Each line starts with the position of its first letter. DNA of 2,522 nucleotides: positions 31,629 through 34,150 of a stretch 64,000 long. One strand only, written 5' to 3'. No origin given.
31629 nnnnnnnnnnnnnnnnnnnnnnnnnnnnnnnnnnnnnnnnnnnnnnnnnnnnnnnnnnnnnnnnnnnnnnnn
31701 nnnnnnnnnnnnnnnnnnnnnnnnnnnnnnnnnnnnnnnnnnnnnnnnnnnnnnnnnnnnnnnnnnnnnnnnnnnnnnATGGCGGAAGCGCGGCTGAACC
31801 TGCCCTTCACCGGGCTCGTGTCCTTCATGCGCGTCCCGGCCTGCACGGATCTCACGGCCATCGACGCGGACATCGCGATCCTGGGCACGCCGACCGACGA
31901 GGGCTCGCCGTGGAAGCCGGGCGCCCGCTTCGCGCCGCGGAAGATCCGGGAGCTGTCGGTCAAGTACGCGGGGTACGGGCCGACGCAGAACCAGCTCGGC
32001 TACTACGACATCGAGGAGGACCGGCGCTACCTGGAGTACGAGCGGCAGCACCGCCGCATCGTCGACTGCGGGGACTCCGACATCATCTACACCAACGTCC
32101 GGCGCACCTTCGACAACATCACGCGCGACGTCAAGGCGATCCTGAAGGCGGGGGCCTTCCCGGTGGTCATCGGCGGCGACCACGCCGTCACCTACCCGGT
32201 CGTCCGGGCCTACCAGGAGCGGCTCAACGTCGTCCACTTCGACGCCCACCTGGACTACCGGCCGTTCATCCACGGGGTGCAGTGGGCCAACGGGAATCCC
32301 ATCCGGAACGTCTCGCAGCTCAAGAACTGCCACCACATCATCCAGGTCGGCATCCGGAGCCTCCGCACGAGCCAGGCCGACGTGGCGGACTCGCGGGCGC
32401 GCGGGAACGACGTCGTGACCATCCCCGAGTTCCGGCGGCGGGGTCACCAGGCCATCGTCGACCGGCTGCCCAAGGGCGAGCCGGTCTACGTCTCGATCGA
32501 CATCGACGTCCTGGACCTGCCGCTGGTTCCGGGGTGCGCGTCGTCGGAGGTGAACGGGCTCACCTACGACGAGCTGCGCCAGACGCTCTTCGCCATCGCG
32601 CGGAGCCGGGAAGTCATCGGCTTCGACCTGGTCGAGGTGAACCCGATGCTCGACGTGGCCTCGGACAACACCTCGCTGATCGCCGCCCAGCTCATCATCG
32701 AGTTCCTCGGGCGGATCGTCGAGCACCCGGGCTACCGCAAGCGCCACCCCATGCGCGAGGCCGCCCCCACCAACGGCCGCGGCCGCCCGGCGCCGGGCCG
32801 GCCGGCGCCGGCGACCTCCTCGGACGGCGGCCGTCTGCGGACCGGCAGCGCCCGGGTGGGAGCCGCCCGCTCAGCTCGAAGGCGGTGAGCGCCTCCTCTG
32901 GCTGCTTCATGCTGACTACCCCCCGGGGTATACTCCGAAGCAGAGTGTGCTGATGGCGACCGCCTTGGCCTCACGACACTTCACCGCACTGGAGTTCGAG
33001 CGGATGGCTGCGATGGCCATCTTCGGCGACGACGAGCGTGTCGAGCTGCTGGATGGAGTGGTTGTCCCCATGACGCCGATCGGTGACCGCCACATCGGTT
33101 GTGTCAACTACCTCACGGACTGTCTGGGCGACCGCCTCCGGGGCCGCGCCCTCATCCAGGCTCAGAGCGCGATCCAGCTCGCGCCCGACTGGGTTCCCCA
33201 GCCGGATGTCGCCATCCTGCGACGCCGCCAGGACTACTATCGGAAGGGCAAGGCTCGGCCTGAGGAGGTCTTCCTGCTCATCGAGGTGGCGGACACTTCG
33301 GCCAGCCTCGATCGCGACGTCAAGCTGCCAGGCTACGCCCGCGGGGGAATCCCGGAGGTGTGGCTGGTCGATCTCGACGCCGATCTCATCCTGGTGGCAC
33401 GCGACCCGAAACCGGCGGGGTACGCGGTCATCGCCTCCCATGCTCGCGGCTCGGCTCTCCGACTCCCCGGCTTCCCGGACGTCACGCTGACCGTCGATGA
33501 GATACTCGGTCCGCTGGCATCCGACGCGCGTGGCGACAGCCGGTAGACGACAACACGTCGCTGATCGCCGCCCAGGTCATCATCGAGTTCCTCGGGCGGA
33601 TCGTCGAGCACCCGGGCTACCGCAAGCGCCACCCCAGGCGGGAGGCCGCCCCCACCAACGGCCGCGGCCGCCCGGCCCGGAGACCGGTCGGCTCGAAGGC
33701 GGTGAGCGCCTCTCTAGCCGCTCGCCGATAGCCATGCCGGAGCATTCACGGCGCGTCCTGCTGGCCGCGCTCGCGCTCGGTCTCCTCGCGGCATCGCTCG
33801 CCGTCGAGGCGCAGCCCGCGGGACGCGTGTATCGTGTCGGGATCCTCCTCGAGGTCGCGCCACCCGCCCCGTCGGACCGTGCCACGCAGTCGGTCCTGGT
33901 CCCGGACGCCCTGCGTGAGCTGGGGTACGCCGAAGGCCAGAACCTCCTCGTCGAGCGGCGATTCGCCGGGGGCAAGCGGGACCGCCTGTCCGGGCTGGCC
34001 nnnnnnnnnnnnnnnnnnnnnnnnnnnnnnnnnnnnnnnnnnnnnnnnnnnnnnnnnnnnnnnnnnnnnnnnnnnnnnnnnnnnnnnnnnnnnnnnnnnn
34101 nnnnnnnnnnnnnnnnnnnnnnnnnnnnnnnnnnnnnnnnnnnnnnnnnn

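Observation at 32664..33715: A solitary Uma2 nuclease gene sits exactly between two copies of the agmatinase 3' end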

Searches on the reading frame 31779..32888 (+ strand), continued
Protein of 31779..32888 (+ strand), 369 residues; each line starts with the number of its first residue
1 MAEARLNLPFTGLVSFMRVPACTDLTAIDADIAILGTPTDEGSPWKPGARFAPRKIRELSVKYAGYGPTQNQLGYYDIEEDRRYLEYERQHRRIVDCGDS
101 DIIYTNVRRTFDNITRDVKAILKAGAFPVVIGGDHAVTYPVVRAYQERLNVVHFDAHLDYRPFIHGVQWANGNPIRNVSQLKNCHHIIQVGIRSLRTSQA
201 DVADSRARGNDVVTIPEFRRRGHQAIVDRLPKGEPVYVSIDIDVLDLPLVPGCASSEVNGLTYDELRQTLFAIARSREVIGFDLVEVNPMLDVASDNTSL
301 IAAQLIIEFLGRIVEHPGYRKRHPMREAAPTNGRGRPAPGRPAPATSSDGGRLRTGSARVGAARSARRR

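Call 46: find_encoding_contigs(protein=P0242, flank=8000)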
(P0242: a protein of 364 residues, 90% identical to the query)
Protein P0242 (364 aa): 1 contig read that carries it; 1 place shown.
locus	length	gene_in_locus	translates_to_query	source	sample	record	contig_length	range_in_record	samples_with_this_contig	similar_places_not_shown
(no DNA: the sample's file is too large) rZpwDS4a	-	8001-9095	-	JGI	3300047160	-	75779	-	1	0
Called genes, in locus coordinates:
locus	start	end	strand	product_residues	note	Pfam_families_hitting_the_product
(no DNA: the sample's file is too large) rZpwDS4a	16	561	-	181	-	PF04264:YceI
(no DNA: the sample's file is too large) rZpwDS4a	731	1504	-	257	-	PF25199:nSTAND_NTPase5 (faint), PF00005:ABC_tran, PF02463:SMC_N (faint), PF13304:AAA_21 (faint)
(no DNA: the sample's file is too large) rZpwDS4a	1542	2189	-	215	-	PF00528:BPD_transp_1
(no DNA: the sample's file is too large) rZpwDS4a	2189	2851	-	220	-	PF00528:BPD_transp_1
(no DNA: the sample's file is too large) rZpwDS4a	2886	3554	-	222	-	PF04191:PEMT, PF04140:ICMT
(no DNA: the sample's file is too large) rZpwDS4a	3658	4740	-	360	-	PF00497:SBP_bac_3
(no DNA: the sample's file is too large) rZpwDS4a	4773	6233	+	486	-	PF04909:Amidohydro_2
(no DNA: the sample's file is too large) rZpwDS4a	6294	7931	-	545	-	PF01903:CbiX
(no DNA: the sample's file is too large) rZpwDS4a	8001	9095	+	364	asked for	PF00491:Arginase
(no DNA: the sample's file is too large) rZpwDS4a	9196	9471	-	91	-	-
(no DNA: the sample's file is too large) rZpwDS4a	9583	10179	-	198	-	PF09347:DUF1989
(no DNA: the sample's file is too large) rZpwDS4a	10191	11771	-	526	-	PF07969:Amidohydro_3, PF01979:Amidohydro_1 (faint)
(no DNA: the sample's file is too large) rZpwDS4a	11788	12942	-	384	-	PF01321:Creatinase_N, PF00557:Peptidase_M24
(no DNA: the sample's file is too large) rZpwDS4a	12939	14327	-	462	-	PF03972:MmgE_PrpD_N, PF19305:MmgE_PrpD_C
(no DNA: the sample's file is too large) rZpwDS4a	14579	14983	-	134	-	PF01042:Ribonuc_L-PSP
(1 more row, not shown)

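Call 52: search_protein_families(library=ncbifam, proteins=[window:31779-32888:+], max_evalue=0.001)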
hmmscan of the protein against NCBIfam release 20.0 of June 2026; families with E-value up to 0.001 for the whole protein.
window:31779-32888:+ (369 aa): 5 families
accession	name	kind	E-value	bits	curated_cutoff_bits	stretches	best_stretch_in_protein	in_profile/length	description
TIGR01230.1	agmatinase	equivalog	8.2e-51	173.2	174.3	1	26-310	9-273/275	agmatinase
NF002564.0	PRK02190.1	subfamily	2.1e-43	148.6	302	1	8-313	13-301/307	agmatinase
TIGR01227.1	hutG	equivalog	1.2e-40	139.6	229.15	1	26-310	31-306/307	formimidoylglutamase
TIGR01229.1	rocF_arginase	equivalog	3.9e-22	78.9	227.6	1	35-305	3-290/300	arginase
NF010347.0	PRK13775.1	equivalog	6.7e-13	48.6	381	1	93-307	94-321/331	formimidoylglutamase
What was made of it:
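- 31779..32888 (+): Arginase-family (agmatinase-like) gene, 369 aa, intact. Its C-terminus ...ARRR* is the native type. TIGR01230 scores 173.2, just under its cut-off (call 52).
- Checked: 'Agmatinase' is approximate: TIGR01230 scores 173.2 against a cut-off of 174.3 (call 52).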

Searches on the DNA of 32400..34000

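Call 57: search_rna_families(source=window, start=32400, end=34000, threshold=evalue, max_evalue=1)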
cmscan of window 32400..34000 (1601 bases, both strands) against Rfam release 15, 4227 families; matches with E-value up to 1: 1.
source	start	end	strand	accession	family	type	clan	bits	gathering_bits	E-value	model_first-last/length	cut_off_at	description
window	32400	32529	+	RF02571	Mcr7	Gene; sRNA;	-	22.5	380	0.0051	206-351/351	5'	mcr7 sRNA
